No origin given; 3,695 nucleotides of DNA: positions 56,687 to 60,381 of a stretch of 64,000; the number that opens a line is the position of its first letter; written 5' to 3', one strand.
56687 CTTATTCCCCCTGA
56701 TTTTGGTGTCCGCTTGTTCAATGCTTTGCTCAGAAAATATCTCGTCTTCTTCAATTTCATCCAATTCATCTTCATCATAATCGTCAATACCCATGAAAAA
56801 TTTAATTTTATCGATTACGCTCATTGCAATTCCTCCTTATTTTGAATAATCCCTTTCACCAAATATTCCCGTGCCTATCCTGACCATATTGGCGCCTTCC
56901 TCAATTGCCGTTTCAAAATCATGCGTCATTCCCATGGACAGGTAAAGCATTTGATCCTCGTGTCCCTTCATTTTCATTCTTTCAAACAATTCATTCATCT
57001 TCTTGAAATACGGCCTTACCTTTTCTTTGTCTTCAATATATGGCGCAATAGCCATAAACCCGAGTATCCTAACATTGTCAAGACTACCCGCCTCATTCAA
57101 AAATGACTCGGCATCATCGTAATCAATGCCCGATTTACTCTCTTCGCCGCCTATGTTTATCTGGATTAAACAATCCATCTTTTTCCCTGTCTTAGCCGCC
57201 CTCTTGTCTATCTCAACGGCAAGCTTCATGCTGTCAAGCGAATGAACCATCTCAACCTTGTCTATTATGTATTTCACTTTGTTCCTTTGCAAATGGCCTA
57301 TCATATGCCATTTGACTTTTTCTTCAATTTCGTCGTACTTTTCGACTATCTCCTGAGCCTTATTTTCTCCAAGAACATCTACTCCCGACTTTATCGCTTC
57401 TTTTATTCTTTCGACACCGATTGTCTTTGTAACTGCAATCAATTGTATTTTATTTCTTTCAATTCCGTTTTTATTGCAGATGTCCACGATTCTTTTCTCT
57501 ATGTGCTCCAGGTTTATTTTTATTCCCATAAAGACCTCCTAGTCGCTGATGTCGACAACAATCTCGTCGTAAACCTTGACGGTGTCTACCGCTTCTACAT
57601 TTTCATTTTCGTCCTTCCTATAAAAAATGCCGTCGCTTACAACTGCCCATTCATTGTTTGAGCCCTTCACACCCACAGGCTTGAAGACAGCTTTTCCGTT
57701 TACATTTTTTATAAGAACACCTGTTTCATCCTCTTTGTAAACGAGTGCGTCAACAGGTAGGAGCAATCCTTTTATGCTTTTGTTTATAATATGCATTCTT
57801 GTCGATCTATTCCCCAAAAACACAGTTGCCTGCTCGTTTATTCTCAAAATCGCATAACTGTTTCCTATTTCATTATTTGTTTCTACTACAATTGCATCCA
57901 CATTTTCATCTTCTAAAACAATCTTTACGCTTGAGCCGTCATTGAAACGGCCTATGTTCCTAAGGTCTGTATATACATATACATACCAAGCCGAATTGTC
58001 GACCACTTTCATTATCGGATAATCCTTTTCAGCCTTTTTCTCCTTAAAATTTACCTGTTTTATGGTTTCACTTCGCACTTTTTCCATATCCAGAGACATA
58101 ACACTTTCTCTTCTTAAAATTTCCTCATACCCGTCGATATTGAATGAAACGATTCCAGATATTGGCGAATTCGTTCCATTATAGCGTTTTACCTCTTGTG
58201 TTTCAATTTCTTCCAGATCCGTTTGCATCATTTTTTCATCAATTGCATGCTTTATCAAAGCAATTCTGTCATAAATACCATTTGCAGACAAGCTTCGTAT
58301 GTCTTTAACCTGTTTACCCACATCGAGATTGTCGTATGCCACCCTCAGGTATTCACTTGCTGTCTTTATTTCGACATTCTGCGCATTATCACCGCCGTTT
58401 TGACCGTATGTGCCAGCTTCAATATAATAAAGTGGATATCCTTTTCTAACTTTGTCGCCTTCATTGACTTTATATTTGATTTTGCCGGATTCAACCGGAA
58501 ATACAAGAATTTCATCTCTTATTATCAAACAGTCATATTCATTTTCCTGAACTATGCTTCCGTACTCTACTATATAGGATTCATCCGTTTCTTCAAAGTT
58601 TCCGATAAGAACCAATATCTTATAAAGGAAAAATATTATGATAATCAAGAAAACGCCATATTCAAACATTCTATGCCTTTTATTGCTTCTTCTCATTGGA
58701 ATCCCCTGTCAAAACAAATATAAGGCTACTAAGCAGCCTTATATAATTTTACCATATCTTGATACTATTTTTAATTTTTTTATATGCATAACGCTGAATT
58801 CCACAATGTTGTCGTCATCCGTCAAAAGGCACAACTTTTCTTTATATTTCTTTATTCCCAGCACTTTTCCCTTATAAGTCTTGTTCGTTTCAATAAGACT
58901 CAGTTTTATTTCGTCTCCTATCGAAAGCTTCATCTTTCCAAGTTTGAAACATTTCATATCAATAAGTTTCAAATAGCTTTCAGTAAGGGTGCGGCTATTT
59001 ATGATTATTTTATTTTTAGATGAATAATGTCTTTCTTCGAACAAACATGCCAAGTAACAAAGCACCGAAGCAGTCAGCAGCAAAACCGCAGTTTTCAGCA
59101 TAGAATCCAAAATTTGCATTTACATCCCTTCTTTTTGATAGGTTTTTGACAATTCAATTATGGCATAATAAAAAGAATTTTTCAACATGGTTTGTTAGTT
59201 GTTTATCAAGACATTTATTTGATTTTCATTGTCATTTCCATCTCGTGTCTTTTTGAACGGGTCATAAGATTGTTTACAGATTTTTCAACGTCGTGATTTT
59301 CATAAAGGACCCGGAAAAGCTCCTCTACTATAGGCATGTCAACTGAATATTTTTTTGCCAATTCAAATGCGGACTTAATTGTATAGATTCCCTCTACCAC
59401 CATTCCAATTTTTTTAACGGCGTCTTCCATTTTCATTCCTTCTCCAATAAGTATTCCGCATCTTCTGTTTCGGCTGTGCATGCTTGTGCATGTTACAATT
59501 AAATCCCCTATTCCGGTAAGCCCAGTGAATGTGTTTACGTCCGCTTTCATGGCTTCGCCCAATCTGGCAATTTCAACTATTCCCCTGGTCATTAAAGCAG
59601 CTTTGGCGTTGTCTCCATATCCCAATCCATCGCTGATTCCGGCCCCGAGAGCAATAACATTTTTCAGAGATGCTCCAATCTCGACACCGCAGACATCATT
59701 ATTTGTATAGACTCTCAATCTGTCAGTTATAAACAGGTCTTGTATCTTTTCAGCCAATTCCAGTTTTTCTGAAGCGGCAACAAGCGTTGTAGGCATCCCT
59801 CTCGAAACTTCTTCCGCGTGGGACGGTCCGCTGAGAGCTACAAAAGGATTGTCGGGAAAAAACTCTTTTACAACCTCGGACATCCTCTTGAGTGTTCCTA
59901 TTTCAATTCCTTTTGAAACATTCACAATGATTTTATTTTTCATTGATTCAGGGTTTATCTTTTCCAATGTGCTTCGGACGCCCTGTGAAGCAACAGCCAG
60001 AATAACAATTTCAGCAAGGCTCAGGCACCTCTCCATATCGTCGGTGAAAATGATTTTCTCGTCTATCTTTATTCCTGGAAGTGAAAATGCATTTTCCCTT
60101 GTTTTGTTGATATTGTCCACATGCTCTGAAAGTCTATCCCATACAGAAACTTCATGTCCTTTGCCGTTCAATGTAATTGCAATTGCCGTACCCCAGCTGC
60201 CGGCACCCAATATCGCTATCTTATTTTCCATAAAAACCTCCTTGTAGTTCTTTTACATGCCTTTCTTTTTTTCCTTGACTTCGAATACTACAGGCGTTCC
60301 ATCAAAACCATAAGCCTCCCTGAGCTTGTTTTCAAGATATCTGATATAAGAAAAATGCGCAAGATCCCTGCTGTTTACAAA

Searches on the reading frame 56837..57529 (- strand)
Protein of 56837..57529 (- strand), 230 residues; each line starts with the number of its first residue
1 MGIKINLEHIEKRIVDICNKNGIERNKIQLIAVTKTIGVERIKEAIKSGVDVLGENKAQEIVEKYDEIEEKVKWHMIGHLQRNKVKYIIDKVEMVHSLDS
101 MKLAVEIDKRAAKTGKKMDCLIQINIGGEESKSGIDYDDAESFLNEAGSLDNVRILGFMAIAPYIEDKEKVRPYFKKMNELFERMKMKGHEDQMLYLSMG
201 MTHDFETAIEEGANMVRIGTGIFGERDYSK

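Call 47: search_protein_families(library=pfam, proteins=[window:56837-57529:-], max_evalue=0.00001)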
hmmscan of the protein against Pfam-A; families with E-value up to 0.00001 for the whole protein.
window:56837-57529:- (230 aa): 1 family
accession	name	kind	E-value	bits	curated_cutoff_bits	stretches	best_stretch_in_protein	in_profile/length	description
PF01168.26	Ala_racemase_N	-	2e-22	80.4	24.1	1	5-226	1-219/220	Alanine racemase, N-terminal domain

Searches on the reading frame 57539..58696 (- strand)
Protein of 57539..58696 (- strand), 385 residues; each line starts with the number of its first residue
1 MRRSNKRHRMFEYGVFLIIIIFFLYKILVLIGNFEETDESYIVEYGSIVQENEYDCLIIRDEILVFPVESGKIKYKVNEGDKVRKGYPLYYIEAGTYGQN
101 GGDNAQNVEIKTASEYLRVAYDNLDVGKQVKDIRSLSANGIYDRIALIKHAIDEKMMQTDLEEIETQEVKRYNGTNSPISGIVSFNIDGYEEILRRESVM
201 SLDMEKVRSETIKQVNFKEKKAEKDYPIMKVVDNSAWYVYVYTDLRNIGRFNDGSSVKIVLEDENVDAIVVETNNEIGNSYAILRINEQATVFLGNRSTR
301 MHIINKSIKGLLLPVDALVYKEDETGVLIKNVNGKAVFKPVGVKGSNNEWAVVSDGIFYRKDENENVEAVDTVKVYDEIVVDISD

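Call 47: search_protein_families(library=pfam, proteins=[window:57539-58696:-], max_evalue=0.00001)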
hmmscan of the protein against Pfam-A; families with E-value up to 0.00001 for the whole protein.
window:57539-58696:- (385 aa): 1 family
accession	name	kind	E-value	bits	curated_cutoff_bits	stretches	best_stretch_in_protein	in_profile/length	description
PF12700.13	HlyD_2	-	3e-51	174.9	25.1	1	1-382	1-406/416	HlyD family secretion protein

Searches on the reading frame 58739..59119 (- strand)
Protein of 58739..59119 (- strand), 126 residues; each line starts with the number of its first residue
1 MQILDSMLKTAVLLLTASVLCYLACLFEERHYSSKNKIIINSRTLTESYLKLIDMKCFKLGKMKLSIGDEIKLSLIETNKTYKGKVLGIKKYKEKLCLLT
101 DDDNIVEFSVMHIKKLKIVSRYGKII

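Call 25: search_protein_families(library=pfam, proteins=[window:58739-59119:-], max_evalue=0.01)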
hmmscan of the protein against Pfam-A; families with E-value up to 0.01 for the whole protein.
window:58739-59119:- (126 aa): 0 families

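Call 46: search_protein_families(library=pfam, proteins=[window:58739-59119:-], max_evalue=10)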
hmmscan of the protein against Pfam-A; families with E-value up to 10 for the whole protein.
window:58739-59119:- (126 aa): 1 family
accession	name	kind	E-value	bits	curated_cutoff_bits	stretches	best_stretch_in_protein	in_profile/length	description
PF18141.7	UPF1_1B_dom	-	0.044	14.2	28.5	1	43-88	12-60/93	RNA helicase UPF1, 1B domain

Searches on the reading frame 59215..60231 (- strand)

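Call 47: search_protein_families(library=pfam, proteins=[window:59215-60231:-], max_evalue=0.00001)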
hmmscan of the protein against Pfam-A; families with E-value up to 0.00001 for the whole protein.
window:59215-60231:- (338 aa): 6 families
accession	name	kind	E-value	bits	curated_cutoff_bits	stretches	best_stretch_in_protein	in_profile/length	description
PF07479.19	NAD_Gly3P_dh_C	-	3.2e-57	193.1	25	1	179-319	1-141/142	NAD-dependent glycerol-3-phosphate dehydrogenase C-terminus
PF01210.29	NAD_Gly3P_dh_N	-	4e-51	173.6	23.1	1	4-159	1-157/158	NAD-dependent glycerol-3-phosphate dehydrogenase N-terminus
PF20618.3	GPD_NAD_C_bact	-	2.1e-23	83.1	27.6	1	239-304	1-65/66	Bacterial GPD, NAD-dependent C-terminal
PF03807.23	F420_oxidored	-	2.3e-09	38.2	21.6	1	4-107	1-93/94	NADP oxidoreductase coenzyme F420-dependent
PF02558.23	ApbA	-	2.9e-09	37.2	22.2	1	5-121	1-113/150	Ketopantoate reductase PanE/ApbA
PF03446.21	NAD_binding_2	-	7.4e-08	33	21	1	4-107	1-94/161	NAD binding domain of 6-phosphogluconate dehydrogenase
